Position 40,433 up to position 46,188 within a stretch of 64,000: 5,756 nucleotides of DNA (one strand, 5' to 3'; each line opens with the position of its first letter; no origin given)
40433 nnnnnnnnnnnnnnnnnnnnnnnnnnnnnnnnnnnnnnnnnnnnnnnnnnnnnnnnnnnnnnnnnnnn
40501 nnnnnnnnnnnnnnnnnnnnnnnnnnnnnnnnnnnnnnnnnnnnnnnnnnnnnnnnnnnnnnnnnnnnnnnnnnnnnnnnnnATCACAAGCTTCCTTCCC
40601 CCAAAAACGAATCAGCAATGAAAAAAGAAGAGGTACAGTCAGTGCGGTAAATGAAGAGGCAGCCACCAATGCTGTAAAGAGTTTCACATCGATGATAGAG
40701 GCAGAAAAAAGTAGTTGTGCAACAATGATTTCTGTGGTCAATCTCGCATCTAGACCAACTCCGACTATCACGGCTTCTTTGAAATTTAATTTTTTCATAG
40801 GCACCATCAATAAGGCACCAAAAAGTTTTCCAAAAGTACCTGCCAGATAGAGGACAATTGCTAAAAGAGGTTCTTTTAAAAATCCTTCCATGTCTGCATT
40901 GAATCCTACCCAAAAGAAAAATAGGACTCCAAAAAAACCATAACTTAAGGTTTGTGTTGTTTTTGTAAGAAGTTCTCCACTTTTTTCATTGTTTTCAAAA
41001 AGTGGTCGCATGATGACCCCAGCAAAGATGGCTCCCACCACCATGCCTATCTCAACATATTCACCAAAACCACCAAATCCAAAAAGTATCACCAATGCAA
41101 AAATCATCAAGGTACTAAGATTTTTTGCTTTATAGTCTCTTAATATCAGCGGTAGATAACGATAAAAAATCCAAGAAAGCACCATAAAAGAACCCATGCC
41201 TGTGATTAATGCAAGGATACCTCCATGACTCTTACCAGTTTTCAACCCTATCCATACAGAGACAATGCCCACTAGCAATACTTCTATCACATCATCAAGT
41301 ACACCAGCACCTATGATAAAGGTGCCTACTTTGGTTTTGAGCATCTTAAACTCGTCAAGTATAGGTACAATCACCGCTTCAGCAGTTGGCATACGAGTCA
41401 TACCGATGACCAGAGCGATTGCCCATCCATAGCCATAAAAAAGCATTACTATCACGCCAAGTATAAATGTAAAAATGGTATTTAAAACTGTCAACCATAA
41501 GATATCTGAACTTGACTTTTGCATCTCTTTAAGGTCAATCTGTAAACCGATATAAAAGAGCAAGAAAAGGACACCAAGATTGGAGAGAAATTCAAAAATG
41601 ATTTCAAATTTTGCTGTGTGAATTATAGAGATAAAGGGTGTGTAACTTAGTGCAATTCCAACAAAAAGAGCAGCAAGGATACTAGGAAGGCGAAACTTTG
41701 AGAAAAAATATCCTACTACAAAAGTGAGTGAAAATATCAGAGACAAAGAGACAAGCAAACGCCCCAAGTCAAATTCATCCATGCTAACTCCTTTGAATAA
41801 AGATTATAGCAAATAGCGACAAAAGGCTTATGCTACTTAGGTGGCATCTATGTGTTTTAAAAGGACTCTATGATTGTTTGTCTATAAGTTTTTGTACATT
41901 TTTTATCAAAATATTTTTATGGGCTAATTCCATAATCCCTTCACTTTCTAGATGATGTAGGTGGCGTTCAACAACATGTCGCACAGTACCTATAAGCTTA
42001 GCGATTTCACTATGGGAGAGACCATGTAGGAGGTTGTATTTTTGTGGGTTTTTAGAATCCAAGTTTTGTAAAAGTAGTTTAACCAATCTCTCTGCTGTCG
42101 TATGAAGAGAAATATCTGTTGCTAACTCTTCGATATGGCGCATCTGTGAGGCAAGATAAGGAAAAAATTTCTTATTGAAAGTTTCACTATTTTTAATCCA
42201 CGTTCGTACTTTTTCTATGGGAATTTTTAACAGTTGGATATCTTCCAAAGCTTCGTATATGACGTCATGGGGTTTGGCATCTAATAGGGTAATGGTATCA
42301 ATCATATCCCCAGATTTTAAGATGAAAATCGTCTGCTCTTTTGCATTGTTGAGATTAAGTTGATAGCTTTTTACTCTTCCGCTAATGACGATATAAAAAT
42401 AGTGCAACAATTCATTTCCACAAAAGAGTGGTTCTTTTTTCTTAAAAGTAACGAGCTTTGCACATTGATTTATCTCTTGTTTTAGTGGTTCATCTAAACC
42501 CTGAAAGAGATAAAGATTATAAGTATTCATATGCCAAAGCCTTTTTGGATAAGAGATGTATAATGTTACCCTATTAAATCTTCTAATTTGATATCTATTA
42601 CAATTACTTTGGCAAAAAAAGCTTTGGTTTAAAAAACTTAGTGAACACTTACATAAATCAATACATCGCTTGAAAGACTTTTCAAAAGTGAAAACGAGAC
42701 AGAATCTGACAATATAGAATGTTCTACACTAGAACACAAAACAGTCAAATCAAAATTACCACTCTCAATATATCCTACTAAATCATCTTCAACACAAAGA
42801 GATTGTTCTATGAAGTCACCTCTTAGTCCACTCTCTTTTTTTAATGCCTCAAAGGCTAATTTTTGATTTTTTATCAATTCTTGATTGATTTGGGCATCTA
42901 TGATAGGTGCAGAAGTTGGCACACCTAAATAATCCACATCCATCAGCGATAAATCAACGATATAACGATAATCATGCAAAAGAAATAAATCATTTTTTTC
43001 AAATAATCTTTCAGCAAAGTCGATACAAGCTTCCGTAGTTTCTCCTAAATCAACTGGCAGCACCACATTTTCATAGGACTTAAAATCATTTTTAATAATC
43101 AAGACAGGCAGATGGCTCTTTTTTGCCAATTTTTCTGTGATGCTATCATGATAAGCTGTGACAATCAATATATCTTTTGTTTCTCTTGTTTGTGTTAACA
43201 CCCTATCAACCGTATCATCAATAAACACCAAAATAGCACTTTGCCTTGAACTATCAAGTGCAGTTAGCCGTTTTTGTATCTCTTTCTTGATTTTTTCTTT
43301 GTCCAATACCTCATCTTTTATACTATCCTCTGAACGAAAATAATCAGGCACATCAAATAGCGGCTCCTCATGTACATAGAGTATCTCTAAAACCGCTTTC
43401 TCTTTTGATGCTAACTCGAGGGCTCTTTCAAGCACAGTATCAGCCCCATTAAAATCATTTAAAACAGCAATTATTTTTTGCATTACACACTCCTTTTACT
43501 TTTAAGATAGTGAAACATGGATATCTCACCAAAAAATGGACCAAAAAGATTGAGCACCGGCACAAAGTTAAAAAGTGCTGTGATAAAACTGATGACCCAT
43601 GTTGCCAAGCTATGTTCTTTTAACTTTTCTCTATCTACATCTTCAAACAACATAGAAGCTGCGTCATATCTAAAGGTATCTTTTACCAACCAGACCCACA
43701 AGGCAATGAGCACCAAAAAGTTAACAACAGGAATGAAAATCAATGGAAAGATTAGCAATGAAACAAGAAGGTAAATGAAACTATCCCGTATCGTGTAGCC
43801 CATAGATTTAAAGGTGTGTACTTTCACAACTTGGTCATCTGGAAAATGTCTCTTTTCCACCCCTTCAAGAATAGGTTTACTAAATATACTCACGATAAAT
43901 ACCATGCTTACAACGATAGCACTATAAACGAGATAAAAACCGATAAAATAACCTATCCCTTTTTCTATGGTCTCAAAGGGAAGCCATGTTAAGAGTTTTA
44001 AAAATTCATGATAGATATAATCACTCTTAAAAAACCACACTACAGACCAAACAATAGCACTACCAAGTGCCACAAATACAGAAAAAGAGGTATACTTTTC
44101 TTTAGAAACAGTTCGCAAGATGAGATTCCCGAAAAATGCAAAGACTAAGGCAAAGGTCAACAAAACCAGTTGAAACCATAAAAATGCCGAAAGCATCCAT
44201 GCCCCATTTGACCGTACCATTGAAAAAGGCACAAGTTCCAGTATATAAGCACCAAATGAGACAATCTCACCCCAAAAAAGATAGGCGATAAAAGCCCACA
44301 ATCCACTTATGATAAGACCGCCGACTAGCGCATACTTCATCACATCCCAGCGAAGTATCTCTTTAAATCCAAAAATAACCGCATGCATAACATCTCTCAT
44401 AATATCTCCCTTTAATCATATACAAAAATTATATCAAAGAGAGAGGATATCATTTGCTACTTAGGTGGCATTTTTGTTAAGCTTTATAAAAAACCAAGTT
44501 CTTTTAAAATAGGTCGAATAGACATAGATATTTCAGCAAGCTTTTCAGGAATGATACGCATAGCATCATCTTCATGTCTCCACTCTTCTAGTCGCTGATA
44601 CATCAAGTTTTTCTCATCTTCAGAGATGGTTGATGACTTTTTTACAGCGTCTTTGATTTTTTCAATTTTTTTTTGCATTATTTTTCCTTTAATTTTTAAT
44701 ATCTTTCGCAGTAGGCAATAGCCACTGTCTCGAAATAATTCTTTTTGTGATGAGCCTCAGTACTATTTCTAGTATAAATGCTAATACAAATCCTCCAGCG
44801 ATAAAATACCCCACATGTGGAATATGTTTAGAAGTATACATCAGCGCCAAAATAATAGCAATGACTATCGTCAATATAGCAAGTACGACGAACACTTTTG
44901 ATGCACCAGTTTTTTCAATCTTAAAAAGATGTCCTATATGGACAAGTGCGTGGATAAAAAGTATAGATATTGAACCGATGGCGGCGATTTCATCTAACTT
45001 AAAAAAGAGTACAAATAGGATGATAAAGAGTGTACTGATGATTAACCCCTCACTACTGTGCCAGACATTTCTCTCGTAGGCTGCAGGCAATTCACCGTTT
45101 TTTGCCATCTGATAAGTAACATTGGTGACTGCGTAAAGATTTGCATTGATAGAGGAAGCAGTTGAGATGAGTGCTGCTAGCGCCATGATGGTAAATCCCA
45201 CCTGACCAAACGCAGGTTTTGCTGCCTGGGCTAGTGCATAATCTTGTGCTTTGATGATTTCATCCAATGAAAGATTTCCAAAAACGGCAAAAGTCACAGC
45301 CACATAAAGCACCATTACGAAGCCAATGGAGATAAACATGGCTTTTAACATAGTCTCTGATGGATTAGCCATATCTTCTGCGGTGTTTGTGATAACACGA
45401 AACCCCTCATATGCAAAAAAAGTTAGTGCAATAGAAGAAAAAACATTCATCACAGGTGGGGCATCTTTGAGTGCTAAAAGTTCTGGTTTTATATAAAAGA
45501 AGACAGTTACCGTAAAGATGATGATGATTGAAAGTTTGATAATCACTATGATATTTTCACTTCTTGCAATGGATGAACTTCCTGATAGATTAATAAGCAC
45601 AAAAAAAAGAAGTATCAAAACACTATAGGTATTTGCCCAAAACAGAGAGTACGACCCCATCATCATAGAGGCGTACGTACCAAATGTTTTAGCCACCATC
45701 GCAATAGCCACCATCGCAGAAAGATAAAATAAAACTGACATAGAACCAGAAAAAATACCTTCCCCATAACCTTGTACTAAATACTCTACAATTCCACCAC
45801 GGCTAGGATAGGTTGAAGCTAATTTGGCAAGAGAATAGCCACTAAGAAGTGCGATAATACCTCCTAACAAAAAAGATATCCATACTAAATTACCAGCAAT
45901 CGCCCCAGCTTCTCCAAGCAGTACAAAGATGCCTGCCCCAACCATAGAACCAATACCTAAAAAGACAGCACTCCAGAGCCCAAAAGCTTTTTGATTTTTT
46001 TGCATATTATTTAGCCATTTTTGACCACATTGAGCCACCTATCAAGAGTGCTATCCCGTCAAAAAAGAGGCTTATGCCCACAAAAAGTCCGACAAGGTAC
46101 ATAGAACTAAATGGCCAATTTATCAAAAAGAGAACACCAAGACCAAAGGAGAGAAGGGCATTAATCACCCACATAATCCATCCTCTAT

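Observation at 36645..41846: Single 1302-aa polypeptide fusing a CPA2-type cation/proton antiporter to a P2-type ATPase, co-transcribed with MgtC/DUF4010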

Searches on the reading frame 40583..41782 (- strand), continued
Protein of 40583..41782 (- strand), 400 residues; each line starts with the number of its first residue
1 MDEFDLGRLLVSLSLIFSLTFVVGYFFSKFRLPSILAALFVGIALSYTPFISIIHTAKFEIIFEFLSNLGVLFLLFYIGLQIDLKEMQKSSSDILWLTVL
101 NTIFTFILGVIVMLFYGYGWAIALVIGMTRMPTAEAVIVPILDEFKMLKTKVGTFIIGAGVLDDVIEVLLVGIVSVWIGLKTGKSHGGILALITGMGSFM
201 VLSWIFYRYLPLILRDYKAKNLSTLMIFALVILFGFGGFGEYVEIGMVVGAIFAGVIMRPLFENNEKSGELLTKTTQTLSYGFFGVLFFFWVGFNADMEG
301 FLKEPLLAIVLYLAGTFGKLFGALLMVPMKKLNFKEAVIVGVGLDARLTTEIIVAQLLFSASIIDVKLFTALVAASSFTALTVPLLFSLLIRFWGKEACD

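Call 25: find_related_loci(query=A2, collection=genome_contigs, flank=7000)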
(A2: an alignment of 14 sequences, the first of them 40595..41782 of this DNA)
Query A2 (396 aa) in genome_contigs; peptide patterns used: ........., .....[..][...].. (x = any residue, [..] = any of these).
158 stretches matched a pattern; 107 encode a relative of the query (tblastn E <= 1e-3); the best 80 are kept; 80 distinct loci.
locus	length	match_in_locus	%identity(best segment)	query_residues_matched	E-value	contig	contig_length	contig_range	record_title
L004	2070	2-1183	87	3-396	0e+0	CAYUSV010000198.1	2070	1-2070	MAG TPA_asm: uncultured Campylobacterales bacterium isolate SRP128015_co1_26 genome assembly, contig: NODE_116189_length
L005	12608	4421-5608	81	1-396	0e+0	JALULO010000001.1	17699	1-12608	MAG: Campylobacterales bacterium isolate S145_maxbin2_scaf2bin.041_VB S145_NODE_1001_length_17699_cov_5.601184, whole ge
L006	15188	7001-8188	82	1-396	0e+0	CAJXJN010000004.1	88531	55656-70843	MAG TPA_asm: uncultured Sulfurovum sp. isolate ERR1163086_bin.4_MetaBAT_v2.12.1_MAG genome assembly, contig: NODE_4_leng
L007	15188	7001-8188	81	1-396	0e+0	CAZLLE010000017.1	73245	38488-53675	MAG TPA_asm: uncultured Campylobacterales bacterium isolate binchicken_co219_67 genome assembly, contig: k141_232585, wh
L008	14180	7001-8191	80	1-396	0e+0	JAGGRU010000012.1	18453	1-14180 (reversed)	MAG: Sulfurovum sp. isolate AUK004 PB_MANV_004_c_000000000299, whole genome shotgun sequence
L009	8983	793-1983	77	1-396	0e+0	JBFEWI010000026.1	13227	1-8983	MAG: Sulfurovum sp. isolate Mix_mud08.2021.06.58 k141_1091961_length_13227_cov_65.1146, whole genome shotgun sequence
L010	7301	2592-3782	75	1-396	0e+0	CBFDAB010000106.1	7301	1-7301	MAG TPA_asm: uncultured Campylobacterales bacterium isolate SRR26215684_binner123_Refined_87 genome assembly, contig: ER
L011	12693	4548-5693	79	16-396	0e+0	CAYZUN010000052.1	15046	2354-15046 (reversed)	MAG TPA_asm: uncultured Sulfurimonas sp. isolate SRP128015_co1_20 genome assembly, contig: NODE_5873_length_15046_cov_7.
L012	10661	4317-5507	76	1-396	0e+0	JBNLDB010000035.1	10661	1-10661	MAG: Sulfurovum sp. isolate C1C2.bin.60.permissive NODE_35_length_10661_cov_2.916761, whole genome shotgun sequence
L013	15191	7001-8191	74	1-396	0e+0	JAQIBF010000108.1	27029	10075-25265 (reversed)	MAG: Helicobacteraceae bacterium isolate GH11 k119_297569, whole genome shotgun sequence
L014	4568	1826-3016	74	1-396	0e+0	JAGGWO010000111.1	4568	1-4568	MAG: Sulfurimonas sp. isolate AUK128 PB_MBMC_082_c_000000000106, whole genome shotgun sequence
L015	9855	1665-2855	74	1-396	0e+0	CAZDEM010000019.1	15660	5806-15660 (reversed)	MAG TPA_asm: uncultured Sulfurimonas sp. isolate binchicken_co64_43 genome assembly, contig: NODE_2728_length_15660_cov_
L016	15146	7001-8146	76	16-396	0e+0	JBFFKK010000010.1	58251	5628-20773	MAG: Sulfurimonadaceae bacterium isolate Mix_mud18.2022.04.1 k141_188736_length_58251_cov_14.2817, whole genome shotgun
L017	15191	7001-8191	74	1-396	0e+0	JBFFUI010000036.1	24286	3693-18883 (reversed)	MAG: Sulfurimonadaceae bacterium isolate Mix_mud23.2022.09.12 k141_537950_length_24286_cov_18.3776, whole genome shotgun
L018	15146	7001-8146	76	16-396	0e+0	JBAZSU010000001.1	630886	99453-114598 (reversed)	MAG: Sulfurimonas sp. isolate SO_2017_GW1_182 NODE_73_length_630886_cov_9.583194_OW334_2017, whole genome shotgun sequen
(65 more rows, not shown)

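Call 28: search_protein_representatives(protein=window:40583-41782:-)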
Query: 400 residues. Proteins with E-value up to 0.001 (for the whole library): 4903; up to 1e-10: 1041; up to 1e-30: 117. The best 150 are listed.
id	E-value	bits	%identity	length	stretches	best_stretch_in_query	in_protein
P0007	1.5e-148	511.7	64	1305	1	2-397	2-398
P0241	1.1e-121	423.2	52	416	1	2-397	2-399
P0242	5.6e-97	341.9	47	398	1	2-397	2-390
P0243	4.4e-95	335.6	46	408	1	6-397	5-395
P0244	1.7e-89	317.3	44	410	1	3-397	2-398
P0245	2.3e-88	313.5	44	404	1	4-396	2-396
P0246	8.4e-88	311.6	45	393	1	9-394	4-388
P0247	4.1e-84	299.5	40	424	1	1-391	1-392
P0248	5.0e-82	292.6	61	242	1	63-293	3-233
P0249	1.8e-74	267.8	42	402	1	1-395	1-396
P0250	2.4e-72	260.8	52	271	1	158-397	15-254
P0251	2.4e-71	257.5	39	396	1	7-392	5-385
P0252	1.6e-56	208.7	31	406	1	9-397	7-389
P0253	4.4e-55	204.0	33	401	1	10-397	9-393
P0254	4.3e-51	190.8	51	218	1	45-255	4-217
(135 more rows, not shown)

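Call 69: predict_structure(alignment_id=A6)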
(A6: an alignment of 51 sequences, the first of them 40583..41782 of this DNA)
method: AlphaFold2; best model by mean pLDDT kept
length: 400 residues; sequences in the alignment: 51
mean_pLDDT: 83.5   pTM: 0.79
mean pLDDT of the five models: 83.5, 82.1, 81.8, 81.5, 80.5
residues with pLDDT >= 90: 65; 70-90: 315; 50-70: 20; < 50: 0
segments of 3 or more residues with pLDDT < 50: none
pLDDT, mean of each block of 10 residues (from residue 1): 85 92 90 86 86 79 84 86 81 88 90 90 83 71 85 87 77 75 63 82 87 74 86 88 78 88 81 86 85 81 87 90 91 90 77 79 85 85 88 77
secondary structure, 60 per line:
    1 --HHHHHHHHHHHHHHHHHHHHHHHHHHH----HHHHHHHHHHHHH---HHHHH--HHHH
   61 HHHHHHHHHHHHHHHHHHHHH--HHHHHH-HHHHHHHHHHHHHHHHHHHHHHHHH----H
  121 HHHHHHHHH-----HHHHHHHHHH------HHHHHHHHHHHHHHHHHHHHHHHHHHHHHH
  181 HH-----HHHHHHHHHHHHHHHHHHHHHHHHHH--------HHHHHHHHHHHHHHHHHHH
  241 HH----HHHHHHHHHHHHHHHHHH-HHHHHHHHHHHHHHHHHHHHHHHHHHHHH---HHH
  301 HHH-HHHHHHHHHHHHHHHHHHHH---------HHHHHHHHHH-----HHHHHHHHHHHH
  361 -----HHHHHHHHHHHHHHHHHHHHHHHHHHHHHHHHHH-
elements in order: H3-29 H34-46 H50-54 H57-81 H84-89 H91-115 H120-129 H135-144 H151-182 H188-213 H222-242 H247-264 H266-294 H298-303 H305-324 H334-343 H349-360 H366-399

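Call 72: fold_search(model_id=the predicted structure, library=pdb)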
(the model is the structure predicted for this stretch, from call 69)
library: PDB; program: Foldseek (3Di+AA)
matches with E <= 10: 257; with E <= 0.001: 66
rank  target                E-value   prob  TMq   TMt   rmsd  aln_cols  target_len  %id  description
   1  4bwz                  6.9e-13  1.00  0.81  0.84   3.5       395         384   22  Crystal structure of the sodium proton antiporter, NapA (released 2013-08-28)
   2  5bz2                  3.1e-11  1.00  0.69  0.72   5.1       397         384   23  CRYSTAL STRUCTURE OF THE SODIUM PROTON ANTIPORTER NAPA IN INWARD-FACING CONFORMATION (released 2016-01-20)
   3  9emb_B                6.1e-09  1.00  0.69  0.53   5.5       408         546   21  Structure of KefC Asp156Asn variant (released 2024-06-05)
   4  8bxg_A                7.4e-09  1.00  0.71  0.55   5.2       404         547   20  Structure of the K/H exchanger KefC. (released 2023-12-20)
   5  9emb_A                9.4e-09  1.00  0.68  0.53   5.4       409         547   22  Structure of KefC Asp156Asn variant (released 2024-06-05)
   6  8by2_A                2.1e-08  1.00  0.70  0.54   5.3       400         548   21  Structure of the K+/H+ exchanger KefC with GSH. (released 2023-12-27)
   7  4czb_A                4.0e-08  1.00  0.69  0.67   5.5       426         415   18  Structure of the sodium proton antiporter MjNhaP1 from Methanocaldococcus jannaschii at pH 8. (released 2014-12-10)
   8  7b4l_A                4.4e-08  1.00  0.75  0.69   4.6       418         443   17  CryoEM structure of the human sodium proton exchanger NHA2 (released 2022-01-12)
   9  8bxg_B                4.9e-08  1.00  0.70  0.54   5.4       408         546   21  Structure of the K/H exchanger KefC. (released 2023-12-20)
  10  4cz9_A                1.0e-07  1.00  0.72  0.69   5.6       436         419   15  Structure of the sodium proton antiporter PaNhaP from Pyrococcus abyssii at pH 4. (released 2014-12-17)
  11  7p1k_A                1.4e-07  1.00  0.75  0.70   4.5       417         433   17  Cryo EM structure of bison NHA2 in nano disc structure (released 2022-01-26)
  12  7p1i_A                1.7e-07  1.00  0.75  0.69   4.3       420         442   17  Cryo EM structure of bison NHA2 in detergent and N-terminal extension helix (released 2022-01-26)
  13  4cz8_A                1.9e-07  1.00  0.71  0.68   5.5       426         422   15  Structure of the sodium proton antiporter PaNhaP from Pyrococcus abyssii at pH 8. (released 2014-12-17)
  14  7p1j_A                2.8e-07  1.00  0.73  0.68   4.7       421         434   16  Cryo EM structure of bison NHA2 in detergent structure (released 2022-01-26)
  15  4czb_D                3.5e-07  1.00  0.67  0.65   5.8       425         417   18  Structure of the sodium proton antiporter MjNhaP1 from Methanocaldococcus jannaschii at pH 8. (released 2014-12-10)
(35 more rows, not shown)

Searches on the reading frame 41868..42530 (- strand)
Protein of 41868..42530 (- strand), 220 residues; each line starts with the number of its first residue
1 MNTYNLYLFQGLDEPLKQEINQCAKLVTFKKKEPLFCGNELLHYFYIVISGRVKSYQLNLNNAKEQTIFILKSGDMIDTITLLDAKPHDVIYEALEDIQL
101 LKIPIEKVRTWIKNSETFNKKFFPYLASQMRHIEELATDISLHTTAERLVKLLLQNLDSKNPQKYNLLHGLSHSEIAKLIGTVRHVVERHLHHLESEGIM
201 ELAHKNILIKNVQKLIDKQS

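Call 3: search_protein_families(library=pfam, proteins=[window:41868-42530:-], max_evalue=0.01)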
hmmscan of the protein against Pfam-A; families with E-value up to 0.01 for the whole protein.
window:41868-42530:- (220 aa): 2 families
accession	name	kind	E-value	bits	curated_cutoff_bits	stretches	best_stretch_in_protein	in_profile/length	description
PF00027.35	cNMP_binding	-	2.4e-13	50.3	27.5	1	27-114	2-88/89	Cyclic nucleotide-binding domain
PF13545.12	HTH_Crp_2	-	2.4e-10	40.6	27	1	147-216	1-68/70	Crp-like helix-turn-helix domain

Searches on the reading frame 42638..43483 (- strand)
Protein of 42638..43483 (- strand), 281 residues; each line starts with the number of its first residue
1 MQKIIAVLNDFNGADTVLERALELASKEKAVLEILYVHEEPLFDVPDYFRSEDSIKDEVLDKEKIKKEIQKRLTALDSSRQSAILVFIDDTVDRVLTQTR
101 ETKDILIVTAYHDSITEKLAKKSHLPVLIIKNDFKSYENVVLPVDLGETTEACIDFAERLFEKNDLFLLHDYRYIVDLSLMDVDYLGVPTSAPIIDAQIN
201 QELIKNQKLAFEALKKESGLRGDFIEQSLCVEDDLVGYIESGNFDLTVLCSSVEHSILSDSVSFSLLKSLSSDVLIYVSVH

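Call 3: search_protein_families(library=pfam, proteins=[window:42638-43483:-], max_evalue=0.01)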
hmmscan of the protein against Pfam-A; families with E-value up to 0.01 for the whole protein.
window:42638-43483:- (281 aa): 1 family
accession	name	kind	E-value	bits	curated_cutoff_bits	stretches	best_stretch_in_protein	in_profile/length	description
PF00582.32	Usp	-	2.9e-12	47.8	24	1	2-131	3-141/141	Universal stress protein family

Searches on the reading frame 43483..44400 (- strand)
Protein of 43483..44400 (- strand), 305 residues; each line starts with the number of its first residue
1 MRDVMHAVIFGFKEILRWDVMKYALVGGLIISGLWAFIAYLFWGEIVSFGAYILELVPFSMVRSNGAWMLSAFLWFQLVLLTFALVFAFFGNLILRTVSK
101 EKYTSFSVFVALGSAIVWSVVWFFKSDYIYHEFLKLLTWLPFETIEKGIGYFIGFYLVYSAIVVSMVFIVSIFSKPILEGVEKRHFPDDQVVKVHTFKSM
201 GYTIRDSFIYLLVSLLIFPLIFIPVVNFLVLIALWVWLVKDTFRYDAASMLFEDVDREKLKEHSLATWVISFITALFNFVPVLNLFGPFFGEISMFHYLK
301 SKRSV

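Call 3: search_protein_families(library=pfam, proteins=[window:43483-44400:-], max_evalue=0.01)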
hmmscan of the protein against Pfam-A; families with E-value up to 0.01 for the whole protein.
window:43483-44400:- (305 aa): 1 family
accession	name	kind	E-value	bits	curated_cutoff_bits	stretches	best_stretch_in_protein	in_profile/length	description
PF07264.17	EI24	-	9.9e-19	68.7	32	1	95-287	6-197/199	Sulfate transporter CysZ/Etoposide-induced protein 2.4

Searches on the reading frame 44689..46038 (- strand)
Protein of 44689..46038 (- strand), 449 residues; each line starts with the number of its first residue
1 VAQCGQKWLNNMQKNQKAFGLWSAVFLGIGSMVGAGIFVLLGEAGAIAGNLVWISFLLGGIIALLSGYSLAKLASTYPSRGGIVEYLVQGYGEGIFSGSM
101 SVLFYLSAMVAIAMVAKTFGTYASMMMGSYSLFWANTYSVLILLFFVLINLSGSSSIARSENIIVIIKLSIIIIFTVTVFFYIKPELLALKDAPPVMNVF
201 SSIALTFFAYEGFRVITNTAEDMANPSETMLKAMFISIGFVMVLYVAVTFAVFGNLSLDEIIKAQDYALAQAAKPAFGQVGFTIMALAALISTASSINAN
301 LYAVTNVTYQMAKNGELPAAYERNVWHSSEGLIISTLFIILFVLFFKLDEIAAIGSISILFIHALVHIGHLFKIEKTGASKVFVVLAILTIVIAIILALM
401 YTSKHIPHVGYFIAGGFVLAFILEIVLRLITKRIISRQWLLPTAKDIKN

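Call 44: search_protein_families(library=pfam, proteins=[window:44689-46038:-], max_evalue=0.001)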
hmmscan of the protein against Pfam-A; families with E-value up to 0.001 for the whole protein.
window:44689-46038:- (449 aa): 4 families
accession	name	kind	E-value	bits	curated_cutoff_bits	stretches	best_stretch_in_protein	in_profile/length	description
PF13520.12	AA_permease_2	-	3.7e-35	122.1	27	1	19-398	1-401/427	Amino acid permease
PF00324.27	AA_permease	-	9.6e-19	67.8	24.6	1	25-432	3-457/470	Amino acid permease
PF03845.19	Spore_permease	-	1.9e-13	50.4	23.4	1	24-264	7-242/321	Spore germination protein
PF03222.19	Trp_Tyr_perm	-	2.6e-05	24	22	1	21-268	5-254/393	Tryptophan/tyrosine permease family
